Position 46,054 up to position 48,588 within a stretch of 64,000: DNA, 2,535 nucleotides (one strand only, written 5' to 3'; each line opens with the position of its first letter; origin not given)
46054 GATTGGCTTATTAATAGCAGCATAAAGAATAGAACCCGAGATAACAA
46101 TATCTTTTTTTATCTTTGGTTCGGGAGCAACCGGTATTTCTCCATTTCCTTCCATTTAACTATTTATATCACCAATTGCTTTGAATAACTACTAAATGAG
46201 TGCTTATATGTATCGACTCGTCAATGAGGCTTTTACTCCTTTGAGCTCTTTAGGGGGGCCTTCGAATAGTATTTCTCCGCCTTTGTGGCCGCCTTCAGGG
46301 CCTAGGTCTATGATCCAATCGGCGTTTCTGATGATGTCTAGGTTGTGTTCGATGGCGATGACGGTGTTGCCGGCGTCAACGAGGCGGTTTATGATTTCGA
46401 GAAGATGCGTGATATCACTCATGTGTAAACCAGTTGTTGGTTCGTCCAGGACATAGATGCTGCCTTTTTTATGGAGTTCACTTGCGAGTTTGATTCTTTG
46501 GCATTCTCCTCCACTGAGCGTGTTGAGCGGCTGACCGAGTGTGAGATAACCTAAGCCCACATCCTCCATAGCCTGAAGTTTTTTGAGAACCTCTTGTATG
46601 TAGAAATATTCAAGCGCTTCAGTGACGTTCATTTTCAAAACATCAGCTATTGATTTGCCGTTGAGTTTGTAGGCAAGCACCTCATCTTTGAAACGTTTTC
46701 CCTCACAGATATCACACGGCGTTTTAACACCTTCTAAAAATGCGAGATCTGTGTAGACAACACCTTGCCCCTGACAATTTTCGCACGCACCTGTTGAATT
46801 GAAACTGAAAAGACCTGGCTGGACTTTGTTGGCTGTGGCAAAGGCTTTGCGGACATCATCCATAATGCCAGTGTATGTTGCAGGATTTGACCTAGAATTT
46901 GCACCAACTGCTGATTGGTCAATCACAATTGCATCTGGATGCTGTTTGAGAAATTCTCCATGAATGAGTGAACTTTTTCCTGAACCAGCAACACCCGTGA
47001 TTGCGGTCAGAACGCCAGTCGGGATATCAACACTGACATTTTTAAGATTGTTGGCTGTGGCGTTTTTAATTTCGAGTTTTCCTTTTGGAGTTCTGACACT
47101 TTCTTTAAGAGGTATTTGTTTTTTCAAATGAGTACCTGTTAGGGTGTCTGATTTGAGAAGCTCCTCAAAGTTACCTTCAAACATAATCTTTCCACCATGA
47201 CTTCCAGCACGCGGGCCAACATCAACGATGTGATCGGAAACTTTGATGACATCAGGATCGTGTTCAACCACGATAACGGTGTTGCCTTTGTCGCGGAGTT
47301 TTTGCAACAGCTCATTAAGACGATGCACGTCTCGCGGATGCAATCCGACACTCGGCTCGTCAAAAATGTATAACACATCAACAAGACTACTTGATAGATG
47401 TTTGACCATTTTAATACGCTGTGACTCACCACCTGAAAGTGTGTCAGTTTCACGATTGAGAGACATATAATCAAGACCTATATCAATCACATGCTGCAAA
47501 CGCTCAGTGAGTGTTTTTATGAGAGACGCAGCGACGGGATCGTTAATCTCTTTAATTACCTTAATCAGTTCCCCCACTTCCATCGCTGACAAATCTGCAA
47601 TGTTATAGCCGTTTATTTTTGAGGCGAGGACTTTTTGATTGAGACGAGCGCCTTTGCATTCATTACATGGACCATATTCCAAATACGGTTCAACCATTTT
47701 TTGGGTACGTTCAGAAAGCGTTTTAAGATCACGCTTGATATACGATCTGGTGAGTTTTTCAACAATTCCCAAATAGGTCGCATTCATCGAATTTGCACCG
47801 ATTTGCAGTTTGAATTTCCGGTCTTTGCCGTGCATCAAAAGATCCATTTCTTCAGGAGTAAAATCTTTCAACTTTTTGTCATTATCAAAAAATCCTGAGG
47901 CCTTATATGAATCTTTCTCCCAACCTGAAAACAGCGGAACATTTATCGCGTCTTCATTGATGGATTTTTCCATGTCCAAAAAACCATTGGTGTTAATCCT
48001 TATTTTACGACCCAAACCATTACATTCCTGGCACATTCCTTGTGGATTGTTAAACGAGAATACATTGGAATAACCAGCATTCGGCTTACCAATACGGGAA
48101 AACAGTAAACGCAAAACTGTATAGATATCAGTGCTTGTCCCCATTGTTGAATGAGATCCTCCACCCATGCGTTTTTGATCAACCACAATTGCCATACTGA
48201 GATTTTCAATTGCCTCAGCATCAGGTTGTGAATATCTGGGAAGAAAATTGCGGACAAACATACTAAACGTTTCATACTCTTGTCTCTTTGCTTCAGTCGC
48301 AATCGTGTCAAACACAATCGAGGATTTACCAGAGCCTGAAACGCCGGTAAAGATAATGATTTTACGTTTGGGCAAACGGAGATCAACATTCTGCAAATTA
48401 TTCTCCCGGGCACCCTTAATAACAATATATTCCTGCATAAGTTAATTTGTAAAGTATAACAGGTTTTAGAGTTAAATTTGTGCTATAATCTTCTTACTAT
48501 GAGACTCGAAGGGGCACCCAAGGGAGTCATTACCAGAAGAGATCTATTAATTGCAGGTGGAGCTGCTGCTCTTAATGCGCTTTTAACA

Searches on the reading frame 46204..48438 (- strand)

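Call 91: search_protein_families(library=pfam, proteins=[window:46204-48438:-], max_evalue=0.001)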
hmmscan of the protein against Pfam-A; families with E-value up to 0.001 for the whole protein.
window:46204-48438:- (744 aa): 11 families
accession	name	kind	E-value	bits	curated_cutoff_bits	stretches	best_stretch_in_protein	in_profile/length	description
PF00005.33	ABC_tran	-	1.2e-21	78.2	25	1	465-669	1-137/137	ABC transporter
PF02463.25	SMC_N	-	1.4e-10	41.5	40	0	183-408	82-212/220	RecF/RecN/SMC N terminal domain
PF13304.12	AAA_21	-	4.8e-08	33.8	27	0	340-395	244-300/304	AAA domain, putative AbiEii toxin, Type IV TA system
PF13555.12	AAA_29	-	3.9e-07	30.1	27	0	469-492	16-39/61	P-loop containing region of AAA domain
PF20703.3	nSTAND1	-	2.1e-06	28.1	27.1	0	11-83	19-87/379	Novel STAND NTPase 1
PF13191.12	AAA_16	-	2.2e-06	28.7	32.6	0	477-504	26-54/167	AAA ATPase domain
PF00684.25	DnaJ_CXXCXGXG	-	2.3e-05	25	32.7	0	550-581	16-50/65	DnaJ central domain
PF13175.12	AAA_15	-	6.3e-05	23.2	32.1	0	650-699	320-370/374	AAA ATPase domain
PF03193.22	RsgA_GTPase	-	8.1e-05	22.9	30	0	6-43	88-124/174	RsgA GTPase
PF17755.6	UvrA_DNA-bind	-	0.00027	21.7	23.2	0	155-242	8-105/110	UvrA DNA-binding domain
PF01443.25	Viral_helicase1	-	0.00039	20.7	21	0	479-506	2-32/228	Viral superfamily 1 RNA helicase core domain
